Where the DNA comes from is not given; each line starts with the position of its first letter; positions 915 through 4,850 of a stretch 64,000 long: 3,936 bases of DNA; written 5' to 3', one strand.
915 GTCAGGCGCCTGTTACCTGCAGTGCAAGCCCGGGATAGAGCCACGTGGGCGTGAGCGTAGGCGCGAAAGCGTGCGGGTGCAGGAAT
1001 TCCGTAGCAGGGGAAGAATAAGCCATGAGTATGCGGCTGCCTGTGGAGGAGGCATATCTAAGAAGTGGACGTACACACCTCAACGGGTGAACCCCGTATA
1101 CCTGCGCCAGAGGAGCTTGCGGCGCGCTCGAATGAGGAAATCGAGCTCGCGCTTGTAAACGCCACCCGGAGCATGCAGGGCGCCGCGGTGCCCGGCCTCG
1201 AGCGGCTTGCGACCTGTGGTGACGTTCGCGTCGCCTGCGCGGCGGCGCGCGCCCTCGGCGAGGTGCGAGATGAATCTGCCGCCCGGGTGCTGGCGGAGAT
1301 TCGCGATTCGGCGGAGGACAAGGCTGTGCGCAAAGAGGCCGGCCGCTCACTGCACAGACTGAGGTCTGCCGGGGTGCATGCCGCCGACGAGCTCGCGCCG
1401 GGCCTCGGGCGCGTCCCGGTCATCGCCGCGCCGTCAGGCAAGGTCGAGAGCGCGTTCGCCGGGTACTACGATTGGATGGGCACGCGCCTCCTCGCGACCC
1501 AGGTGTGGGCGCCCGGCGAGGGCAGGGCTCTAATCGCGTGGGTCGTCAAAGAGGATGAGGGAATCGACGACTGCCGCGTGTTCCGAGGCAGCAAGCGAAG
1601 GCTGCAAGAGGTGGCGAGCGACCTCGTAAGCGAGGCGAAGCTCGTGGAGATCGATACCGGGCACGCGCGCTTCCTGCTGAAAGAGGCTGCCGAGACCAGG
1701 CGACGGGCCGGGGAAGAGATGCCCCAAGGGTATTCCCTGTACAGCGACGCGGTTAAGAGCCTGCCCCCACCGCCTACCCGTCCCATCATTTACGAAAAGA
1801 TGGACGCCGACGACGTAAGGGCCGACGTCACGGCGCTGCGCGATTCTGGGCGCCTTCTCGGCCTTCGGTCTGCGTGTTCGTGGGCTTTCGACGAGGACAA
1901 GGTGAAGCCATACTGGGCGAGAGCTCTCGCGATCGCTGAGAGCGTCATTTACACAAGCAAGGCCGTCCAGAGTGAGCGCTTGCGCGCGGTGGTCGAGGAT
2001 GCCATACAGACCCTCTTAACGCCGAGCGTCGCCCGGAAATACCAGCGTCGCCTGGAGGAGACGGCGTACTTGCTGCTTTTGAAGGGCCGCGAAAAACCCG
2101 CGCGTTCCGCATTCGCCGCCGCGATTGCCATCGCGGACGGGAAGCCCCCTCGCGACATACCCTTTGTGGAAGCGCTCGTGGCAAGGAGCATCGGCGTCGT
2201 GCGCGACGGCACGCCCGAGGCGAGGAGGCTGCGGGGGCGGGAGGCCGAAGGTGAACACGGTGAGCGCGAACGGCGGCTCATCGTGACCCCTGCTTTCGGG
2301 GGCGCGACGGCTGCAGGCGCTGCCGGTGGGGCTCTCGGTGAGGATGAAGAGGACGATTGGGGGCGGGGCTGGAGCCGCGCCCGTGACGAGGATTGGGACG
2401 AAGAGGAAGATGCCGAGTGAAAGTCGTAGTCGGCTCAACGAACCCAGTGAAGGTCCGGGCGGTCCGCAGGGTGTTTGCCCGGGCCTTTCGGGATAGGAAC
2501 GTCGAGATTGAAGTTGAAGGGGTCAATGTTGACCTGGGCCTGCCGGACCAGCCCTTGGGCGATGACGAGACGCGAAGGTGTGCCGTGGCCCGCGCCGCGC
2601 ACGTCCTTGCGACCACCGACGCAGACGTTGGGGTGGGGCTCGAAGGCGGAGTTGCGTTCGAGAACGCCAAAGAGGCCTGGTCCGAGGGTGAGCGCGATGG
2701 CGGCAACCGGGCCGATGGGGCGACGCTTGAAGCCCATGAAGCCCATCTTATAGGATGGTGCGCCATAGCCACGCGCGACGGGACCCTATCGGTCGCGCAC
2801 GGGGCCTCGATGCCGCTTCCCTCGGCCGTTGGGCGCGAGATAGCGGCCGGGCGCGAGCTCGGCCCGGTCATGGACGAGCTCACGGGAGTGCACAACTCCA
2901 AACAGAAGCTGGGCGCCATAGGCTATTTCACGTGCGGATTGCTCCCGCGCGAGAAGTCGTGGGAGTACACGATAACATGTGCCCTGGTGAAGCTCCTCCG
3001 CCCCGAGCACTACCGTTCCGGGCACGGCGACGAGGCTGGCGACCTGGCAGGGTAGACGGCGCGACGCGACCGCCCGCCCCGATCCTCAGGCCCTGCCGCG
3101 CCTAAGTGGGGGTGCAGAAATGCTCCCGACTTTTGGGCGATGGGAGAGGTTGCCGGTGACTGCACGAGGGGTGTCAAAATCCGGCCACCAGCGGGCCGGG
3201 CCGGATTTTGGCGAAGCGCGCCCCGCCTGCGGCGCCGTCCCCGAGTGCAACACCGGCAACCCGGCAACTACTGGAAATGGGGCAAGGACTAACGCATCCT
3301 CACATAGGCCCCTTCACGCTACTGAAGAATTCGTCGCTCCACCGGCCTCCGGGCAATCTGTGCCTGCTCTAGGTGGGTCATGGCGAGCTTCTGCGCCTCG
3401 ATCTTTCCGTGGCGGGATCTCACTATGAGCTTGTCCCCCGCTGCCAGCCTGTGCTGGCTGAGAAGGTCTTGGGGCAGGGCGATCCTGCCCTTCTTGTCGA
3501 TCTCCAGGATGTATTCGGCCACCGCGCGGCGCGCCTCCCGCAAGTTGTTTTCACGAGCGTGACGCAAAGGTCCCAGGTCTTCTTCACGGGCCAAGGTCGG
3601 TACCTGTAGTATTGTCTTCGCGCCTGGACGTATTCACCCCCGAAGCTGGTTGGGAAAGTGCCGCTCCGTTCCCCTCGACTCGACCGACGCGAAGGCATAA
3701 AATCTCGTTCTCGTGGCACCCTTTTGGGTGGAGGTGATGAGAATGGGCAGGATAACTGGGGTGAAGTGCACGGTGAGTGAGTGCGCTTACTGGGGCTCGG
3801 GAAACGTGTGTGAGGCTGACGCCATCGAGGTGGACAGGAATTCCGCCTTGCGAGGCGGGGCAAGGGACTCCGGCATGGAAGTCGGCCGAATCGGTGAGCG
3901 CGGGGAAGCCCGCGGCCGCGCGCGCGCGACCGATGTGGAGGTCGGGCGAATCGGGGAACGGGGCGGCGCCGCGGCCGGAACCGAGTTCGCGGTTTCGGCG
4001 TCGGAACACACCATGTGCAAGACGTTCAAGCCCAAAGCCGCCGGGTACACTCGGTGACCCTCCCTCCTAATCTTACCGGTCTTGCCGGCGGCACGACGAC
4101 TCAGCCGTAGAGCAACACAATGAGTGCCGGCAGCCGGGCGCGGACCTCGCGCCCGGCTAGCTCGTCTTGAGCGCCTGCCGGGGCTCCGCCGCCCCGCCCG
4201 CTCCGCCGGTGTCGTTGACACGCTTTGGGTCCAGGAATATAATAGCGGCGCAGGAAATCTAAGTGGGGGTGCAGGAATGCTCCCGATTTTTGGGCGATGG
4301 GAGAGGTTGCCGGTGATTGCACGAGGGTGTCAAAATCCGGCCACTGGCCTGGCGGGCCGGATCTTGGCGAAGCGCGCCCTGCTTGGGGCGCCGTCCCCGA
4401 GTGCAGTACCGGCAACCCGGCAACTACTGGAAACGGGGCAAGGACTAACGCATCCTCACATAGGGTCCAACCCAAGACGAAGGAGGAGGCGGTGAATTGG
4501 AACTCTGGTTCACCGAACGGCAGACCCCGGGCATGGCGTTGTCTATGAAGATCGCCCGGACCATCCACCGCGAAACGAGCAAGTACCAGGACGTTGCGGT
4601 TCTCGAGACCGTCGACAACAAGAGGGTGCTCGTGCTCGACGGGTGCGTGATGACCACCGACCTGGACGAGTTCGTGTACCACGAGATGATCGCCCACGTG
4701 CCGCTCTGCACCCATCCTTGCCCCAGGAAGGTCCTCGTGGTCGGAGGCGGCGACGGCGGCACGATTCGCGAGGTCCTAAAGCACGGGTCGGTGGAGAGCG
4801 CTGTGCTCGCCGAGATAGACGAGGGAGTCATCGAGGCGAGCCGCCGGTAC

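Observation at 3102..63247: Dense family of ~200-bp, inverted-repeat-bounded, multi-hairpin intergenic elements (8 copies in 64 kb)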

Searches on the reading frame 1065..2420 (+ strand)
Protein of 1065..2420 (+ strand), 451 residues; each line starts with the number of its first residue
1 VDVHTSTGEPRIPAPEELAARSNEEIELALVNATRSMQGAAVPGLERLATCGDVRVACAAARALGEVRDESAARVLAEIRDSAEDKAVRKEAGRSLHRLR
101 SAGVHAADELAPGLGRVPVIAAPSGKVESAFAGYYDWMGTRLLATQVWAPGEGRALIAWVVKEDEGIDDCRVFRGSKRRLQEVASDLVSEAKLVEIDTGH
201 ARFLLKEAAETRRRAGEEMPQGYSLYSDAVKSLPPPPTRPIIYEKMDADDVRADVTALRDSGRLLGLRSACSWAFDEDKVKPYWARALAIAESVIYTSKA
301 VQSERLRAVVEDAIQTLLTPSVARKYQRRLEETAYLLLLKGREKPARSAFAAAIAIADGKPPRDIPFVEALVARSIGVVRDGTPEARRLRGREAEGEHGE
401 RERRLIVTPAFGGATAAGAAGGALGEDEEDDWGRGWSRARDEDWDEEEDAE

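Call 21: search_protein_families(library=pfam, proteins=[window:1065-2420:+], max_evalue=0.001)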
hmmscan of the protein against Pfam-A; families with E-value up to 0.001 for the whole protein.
window:1065-2420:+ (451 aa): 1 family
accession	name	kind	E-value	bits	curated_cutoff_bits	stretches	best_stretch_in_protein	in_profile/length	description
PF13646.12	HEAT_2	-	1.7e-06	28.6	27.7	1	20-96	10-87/88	HEAT repeats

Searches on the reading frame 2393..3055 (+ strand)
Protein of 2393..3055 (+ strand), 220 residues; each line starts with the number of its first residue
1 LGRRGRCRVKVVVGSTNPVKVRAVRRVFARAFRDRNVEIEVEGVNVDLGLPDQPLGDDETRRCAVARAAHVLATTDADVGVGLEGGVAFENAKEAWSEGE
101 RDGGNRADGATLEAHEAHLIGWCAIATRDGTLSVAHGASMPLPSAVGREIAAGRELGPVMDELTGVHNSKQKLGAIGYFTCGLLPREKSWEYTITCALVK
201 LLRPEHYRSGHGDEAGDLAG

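Call 20: search_protein_families(library=pfam, proteins=[window:2393-3055:+], max_evalue=0.001)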
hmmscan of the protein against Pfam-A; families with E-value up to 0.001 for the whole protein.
window:2393-3055:+ (220 aa): 1 family
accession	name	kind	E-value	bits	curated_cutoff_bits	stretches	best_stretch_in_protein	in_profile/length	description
PF01931.24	NTPase_I-T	-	1.2e-45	155.8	25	2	14-91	1-74/162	Protein of unknown function DUF84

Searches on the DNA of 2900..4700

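Call 34: search_rna_families(source=window, start=2900, end=4700, threshold=evalue, max_evalue=1)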
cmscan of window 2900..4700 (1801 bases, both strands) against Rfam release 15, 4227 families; matches with E-value up to 1: 1.
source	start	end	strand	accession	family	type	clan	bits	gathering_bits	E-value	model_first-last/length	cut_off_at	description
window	3474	3493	+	RF01716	PhotoRC-I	Cis-reg;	-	18.9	45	0.062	3-22/44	no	PhotoRC-I RNA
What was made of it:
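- On Any Rfam RNA family: Nothing over c1-c2 scores at E<=1 (call 34).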

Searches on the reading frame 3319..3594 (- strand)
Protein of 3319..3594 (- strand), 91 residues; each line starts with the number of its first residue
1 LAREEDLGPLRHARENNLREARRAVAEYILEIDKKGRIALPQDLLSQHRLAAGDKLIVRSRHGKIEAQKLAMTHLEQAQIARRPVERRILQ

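Call 20: search_protein_families(library=pfam, proteins=[window:3319-3594:-], max_evalue=0.001)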
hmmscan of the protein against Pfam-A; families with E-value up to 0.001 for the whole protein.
window:3319-3594:- (91 aa): 1 family
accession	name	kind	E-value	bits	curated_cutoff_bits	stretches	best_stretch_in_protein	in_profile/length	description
PF02381.23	MraZ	-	0.00091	19.6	23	0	27-62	5-38/72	MraZ protein, putative antitoxin-like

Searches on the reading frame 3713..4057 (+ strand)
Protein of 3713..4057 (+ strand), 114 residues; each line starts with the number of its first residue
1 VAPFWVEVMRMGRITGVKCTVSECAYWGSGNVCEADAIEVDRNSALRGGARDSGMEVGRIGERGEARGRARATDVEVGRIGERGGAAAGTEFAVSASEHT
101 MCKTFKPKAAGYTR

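Call 21: search_protein_families(library=pfam, proteins=[window:3713-4057:+], max_evalue=0.001)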
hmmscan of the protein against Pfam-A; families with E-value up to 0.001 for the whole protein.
window:3713-4057:+ (114 aa): 1 family
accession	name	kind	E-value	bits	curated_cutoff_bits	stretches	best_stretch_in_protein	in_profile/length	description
PF07561.16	DUF1540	-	5e-12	46.1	22.1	1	17-105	1-40/40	Domain of Unknown Function (DUF1540)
